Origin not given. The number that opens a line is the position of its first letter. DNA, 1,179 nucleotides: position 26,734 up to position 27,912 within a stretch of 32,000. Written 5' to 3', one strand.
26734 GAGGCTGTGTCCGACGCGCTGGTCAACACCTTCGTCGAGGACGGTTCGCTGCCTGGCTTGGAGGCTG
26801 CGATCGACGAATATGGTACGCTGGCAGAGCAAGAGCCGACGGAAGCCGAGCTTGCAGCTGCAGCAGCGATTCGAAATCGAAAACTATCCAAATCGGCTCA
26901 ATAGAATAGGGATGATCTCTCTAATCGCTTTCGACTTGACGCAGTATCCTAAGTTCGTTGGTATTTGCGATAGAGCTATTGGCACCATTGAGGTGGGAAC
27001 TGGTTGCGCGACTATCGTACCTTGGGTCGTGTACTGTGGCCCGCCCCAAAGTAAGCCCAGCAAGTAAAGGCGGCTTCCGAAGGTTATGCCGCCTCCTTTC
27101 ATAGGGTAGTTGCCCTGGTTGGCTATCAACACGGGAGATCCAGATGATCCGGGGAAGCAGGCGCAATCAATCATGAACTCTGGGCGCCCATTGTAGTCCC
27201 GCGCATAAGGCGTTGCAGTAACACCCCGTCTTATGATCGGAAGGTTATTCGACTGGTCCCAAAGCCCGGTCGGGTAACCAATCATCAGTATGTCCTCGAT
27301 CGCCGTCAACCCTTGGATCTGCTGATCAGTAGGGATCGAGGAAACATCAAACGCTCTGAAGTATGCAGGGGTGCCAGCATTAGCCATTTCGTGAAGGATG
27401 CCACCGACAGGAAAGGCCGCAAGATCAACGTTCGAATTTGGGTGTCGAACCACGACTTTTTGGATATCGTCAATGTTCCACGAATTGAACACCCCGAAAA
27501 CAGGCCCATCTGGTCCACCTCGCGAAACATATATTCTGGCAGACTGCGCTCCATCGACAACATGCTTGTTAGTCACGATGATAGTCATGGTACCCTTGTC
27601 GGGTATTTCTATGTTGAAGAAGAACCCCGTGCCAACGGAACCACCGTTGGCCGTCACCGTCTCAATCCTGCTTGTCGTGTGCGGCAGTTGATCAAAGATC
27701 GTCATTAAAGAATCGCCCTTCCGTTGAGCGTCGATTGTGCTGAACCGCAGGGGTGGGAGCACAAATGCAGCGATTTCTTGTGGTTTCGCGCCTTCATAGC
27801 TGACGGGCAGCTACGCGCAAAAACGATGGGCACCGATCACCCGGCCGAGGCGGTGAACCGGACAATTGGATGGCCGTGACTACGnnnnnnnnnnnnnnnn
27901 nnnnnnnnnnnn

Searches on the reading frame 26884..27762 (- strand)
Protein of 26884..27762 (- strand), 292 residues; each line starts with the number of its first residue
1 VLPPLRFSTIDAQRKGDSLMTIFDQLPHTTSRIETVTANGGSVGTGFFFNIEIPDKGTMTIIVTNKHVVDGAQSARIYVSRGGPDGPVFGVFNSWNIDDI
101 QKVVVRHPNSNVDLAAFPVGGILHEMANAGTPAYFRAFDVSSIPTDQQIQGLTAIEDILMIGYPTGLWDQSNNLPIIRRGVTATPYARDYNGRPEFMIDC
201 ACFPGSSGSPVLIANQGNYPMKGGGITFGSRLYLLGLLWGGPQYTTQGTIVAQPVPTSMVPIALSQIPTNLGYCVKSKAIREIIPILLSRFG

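Call 94: search_protein_families(library=pfam, proteins=[window:26884-27762:-], max_evalue=0.01)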
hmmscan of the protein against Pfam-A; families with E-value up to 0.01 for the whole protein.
window:26884-27762:- (292 aa): 1 family
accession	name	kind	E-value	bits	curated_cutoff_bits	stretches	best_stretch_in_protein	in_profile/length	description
PF13365.12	Trypsin_2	-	4.8e-12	47.2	27.6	1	44-216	1-138/144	Trypsin-like peptidase domain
